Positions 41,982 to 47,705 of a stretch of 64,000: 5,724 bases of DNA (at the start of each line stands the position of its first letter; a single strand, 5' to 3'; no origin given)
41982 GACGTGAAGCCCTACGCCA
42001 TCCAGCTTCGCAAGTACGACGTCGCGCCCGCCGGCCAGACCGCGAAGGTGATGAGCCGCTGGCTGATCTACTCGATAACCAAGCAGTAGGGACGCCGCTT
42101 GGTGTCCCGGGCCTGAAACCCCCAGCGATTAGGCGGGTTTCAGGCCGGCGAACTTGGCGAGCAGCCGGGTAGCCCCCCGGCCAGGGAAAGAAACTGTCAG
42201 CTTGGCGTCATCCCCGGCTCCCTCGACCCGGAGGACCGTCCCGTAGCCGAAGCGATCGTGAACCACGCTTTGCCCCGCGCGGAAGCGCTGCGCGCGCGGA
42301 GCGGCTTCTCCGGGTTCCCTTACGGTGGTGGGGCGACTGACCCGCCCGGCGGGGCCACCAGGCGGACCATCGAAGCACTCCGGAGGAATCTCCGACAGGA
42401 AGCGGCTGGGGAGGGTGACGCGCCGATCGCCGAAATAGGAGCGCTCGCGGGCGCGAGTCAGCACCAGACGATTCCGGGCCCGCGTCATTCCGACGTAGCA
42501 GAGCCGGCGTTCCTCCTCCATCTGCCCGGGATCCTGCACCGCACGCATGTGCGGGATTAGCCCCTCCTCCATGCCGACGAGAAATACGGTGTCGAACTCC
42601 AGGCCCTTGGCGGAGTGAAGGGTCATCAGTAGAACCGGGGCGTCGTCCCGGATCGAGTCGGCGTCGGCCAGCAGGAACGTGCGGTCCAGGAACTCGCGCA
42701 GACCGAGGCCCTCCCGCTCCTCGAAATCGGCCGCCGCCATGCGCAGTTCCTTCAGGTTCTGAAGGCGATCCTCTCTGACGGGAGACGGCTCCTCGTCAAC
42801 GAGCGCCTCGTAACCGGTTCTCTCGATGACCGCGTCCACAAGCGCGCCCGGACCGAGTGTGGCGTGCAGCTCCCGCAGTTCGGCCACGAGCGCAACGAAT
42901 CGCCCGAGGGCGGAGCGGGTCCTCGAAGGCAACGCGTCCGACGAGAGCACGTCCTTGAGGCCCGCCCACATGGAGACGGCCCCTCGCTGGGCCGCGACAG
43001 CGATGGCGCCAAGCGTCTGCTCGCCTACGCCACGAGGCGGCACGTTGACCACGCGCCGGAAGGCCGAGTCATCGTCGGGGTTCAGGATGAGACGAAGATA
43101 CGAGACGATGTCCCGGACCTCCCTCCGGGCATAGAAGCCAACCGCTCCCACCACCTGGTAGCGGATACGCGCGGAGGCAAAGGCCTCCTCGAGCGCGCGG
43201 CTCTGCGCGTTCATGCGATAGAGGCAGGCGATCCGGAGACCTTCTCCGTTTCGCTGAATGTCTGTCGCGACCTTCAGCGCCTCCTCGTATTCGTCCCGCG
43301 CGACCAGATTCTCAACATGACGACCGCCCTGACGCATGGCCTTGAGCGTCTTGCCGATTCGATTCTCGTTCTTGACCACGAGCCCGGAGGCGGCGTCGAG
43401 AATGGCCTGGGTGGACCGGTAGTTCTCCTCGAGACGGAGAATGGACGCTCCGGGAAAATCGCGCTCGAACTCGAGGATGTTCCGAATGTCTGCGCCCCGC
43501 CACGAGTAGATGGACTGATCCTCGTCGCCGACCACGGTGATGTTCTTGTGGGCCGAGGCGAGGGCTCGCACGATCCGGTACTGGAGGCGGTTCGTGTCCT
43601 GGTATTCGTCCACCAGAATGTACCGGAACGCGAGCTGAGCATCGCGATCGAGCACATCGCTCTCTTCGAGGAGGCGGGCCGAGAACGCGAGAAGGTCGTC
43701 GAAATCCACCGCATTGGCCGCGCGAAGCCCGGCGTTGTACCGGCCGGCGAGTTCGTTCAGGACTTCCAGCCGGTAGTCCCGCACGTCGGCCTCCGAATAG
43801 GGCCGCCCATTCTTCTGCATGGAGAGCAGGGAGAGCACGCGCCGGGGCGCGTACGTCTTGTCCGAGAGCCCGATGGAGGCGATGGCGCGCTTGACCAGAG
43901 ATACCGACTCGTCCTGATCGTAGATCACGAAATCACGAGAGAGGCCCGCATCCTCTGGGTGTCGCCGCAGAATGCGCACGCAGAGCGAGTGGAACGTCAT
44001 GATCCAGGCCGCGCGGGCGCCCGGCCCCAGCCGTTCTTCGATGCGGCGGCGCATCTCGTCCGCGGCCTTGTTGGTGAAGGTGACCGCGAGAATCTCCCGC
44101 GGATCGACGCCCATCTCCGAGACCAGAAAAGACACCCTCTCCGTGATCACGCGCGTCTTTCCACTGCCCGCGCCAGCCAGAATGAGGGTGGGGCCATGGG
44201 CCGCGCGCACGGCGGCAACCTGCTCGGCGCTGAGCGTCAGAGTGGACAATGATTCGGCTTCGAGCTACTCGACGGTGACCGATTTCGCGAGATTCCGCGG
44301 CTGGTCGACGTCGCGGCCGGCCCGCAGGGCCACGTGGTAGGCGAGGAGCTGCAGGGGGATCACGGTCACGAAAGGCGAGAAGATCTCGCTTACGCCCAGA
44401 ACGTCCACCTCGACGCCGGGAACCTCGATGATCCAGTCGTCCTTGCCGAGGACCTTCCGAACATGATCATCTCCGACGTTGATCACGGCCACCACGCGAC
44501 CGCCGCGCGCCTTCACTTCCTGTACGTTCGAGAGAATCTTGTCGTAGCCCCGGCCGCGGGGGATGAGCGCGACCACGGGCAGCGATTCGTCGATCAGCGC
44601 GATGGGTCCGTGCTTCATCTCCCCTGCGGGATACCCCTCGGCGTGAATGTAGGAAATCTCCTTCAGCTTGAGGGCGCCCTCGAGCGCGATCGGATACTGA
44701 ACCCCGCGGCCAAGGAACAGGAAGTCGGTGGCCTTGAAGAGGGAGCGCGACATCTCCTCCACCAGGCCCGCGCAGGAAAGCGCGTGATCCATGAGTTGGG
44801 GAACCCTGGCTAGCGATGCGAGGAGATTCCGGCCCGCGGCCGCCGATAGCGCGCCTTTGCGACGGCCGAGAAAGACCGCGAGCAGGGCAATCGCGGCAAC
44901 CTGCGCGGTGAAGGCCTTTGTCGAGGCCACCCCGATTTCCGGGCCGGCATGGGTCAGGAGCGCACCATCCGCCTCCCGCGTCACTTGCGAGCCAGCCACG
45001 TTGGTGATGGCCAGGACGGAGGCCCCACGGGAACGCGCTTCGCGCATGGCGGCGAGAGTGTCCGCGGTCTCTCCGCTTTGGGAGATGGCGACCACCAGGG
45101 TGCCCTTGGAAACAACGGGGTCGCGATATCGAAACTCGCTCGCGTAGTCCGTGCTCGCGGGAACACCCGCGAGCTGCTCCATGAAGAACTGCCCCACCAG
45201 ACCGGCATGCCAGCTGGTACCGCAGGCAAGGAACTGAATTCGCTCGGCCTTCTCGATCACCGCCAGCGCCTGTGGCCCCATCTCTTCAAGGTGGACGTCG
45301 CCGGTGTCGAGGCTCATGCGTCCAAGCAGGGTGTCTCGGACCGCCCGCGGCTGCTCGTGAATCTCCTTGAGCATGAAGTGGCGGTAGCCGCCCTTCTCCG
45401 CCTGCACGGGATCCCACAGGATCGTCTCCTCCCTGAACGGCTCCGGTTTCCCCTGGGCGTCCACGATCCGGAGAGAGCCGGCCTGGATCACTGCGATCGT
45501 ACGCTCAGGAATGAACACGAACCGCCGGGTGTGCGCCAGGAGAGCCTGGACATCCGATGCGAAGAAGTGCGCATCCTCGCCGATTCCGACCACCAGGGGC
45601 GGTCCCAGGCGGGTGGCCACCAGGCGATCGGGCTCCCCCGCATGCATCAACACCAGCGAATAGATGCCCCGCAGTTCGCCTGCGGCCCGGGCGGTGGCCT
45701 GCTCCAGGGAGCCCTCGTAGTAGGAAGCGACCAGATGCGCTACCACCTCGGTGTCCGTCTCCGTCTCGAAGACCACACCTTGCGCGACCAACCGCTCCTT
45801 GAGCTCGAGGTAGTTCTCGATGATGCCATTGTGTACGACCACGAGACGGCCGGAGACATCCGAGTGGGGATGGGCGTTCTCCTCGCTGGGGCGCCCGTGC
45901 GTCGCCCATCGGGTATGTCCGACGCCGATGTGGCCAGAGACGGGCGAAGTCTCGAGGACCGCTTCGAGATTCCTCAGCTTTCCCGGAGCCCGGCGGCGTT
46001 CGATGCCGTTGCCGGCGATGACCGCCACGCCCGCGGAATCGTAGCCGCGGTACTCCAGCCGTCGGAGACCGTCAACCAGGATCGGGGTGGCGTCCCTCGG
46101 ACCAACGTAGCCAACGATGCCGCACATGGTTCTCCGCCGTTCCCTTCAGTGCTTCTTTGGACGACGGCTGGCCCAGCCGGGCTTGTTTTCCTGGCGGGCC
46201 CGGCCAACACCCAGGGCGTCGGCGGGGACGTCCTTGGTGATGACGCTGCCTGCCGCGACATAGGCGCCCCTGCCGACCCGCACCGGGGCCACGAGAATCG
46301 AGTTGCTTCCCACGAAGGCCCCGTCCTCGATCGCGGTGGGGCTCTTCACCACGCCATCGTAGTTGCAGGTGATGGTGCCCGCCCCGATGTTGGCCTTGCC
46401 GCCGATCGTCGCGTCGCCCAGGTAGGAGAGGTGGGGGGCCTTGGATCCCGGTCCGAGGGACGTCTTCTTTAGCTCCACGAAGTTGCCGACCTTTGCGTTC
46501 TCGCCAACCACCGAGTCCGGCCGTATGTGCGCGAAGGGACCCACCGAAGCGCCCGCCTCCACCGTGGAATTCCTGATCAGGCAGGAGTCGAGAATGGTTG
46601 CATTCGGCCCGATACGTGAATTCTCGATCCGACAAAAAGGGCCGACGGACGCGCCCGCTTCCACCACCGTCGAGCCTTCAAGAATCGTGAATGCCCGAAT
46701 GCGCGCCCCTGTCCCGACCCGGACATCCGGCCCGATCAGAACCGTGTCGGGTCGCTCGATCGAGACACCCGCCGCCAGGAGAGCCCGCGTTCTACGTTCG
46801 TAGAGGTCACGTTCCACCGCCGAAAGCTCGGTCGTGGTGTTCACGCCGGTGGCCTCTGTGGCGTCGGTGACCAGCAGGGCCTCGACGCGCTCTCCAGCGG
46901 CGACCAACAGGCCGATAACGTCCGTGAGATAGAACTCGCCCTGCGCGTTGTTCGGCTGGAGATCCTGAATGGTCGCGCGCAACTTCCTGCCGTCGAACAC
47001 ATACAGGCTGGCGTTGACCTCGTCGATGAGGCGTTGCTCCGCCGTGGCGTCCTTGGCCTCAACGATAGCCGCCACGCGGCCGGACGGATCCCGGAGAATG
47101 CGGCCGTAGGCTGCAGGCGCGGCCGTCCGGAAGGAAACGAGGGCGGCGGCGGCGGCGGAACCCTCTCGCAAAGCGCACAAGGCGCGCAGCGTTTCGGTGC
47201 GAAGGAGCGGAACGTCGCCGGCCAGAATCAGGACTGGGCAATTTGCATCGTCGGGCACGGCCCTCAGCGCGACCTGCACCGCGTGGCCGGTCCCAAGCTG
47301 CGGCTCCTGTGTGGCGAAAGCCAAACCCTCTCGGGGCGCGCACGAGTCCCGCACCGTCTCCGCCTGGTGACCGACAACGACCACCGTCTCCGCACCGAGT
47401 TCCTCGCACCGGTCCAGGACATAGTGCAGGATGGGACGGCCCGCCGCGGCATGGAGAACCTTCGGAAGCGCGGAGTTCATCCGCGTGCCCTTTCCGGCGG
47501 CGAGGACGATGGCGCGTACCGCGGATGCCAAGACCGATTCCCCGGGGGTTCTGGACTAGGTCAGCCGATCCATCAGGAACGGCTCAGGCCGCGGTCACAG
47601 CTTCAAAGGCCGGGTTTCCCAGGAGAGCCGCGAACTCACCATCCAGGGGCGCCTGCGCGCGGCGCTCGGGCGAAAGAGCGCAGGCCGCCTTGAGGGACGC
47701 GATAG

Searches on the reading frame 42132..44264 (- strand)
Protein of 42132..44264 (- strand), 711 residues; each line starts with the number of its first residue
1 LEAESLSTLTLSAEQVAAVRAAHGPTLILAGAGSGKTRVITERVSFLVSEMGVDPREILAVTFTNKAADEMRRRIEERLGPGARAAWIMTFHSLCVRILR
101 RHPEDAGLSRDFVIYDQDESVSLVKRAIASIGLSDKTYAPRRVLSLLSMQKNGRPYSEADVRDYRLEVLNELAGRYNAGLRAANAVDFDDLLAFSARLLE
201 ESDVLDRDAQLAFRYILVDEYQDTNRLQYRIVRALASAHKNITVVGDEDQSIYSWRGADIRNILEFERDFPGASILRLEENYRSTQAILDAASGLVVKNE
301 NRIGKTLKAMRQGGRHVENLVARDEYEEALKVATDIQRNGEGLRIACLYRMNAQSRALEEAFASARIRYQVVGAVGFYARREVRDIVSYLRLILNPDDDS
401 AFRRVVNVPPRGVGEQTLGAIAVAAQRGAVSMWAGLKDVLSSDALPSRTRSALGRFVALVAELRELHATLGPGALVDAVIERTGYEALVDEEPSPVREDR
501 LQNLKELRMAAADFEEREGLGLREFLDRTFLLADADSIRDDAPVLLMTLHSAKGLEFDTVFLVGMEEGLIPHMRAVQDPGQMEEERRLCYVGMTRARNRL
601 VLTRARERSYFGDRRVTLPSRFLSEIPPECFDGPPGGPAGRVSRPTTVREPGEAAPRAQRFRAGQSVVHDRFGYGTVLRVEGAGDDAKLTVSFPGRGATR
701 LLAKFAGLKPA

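Call 14: search_protein_families(library=pfam, proteins=[window:42132-44264:-], max_evalue=0.0001)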
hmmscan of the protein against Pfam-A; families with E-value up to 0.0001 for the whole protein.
window:42132-44264:- (711 aa): 7 families
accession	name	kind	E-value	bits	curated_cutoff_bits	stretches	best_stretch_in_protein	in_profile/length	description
PF00580.27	UvrD-helicase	-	9.3e-82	275.2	23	1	12-271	2-271/271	UvrD/REP helicase N-terminal domain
PF13361.12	UvrD_C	-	5.4e-63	214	25.6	1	277-605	2-348/350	UvrD-like helicase C-terminal domain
PF13245.12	AAA_19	-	1e-26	94.1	25.1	1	17-254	3-132/134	AAA domain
PF21196.3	PcrA_UvrD_tudor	-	1.9e-12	47.3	23.9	1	664-706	2-44/48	PcrA/UvrD tudor domain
PF13538.12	UvrD_C_2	-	4e-10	39.8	27.4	1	544-602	2-51/52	UvrD-like helicase C-terminal domain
PF13604.12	AAA_30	-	9.2e-08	32.5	27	0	10-75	1-66/191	AAA domain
PF01443.25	Viral_helicase1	-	1e-07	32.4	21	0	536-602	169-226/228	Viral superfamily 1 RNA helicase core domain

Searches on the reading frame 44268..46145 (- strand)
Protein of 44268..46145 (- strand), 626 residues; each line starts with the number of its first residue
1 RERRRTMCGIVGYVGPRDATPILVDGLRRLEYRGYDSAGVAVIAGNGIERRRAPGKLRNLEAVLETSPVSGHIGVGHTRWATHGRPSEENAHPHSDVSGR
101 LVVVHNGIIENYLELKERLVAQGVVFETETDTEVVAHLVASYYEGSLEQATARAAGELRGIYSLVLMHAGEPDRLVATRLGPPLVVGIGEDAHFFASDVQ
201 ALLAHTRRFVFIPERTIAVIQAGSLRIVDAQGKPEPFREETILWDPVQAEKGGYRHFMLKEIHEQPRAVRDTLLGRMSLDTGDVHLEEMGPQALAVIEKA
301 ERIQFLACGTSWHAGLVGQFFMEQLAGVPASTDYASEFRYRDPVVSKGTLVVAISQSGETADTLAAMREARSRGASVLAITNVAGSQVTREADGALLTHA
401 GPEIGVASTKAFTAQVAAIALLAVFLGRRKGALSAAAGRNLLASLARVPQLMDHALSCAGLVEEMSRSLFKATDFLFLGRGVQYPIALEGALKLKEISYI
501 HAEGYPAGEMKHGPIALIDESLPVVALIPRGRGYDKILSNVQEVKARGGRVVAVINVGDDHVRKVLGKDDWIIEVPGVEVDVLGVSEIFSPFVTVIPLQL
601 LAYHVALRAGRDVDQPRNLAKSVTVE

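Call 16: search_protein_families(library=pfam, proteins=[window:44268-46145:-], max_evalue=0.0001)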
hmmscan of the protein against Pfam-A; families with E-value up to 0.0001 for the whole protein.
window:44268-46145:- (626 aa): 3 families
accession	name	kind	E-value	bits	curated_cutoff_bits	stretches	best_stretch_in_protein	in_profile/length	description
PF01380.27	SIS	-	2.6e-58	195.9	25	2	297-424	2-130/131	SIS domain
PF13522.11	GATase_6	-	1.7e-21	77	27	1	69-198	8-130/130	Glutamine amidotransferase domain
PF13537.11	GATase_7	-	3.6e-16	59.7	25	1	86-204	8-123/123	Glutamine amidotransferase domain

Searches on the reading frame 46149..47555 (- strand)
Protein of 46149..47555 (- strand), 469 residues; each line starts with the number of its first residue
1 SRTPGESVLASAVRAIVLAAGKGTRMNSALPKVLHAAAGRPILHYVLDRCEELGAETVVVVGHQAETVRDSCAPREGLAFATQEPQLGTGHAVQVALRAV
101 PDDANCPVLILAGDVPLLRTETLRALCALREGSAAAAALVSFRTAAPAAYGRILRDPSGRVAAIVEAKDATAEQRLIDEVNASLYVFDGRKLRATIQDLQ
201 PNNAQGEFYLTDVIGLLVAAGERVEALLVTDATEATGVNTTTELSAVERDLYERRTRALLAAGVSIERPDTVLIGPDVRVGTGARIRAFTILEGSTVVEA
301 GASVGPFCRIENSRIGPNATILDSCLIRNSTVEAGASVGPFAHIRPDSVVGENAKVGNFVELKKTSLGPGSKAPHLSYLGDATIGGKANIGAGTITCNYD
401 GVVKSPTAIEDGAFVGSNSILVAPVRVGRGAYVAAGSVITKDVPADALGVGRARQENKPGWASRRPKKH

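Call 16: search_protein_families(library=pfam, proteins=[window:46149-47555:-], max_evalue=0.0001)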
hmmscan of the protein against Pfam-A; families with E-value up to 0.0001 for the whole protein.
window:46149-47555:- (469 aa): 7 families
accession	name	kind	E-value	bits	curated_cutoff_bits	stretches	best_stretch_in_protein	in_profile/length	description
PF00132.30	Hexapep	-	9.5e-26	88.8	27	2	407-441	2-36/36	Bacterial transferase hexapeptide (six repeats)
PF12804.13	NTP_transf_3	-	8.3e-23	81.8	27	1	15-156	1-139/160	MobA-like NTP transferase domain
PF00483.29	NTP_transferase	-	2.4e-15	57.2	21.2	1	15-228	2-220/245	Nucleotidyl transferase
PF25084.1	LbH_EIF2B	-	2e-14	53.9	54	1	270-361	14-104/105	EIF2B subunit epsilon LbH domain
PF01128.25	IspD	-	8.1e-09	36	27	1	13-139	1-126/221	2-C-methyl-D-erythritol 4-phosphate cytidylyltransferase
PF14602.12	Hexapep_2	-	6e-08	32.7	27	1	406-441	1-34/34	Hexapeptide repeat of succinyl-transferase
PF24894.1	Hexapep_GlmU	-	3.6e-05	24.2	23.3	0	312-365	18-69/104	GlmU-like, C-terminal hexapeptide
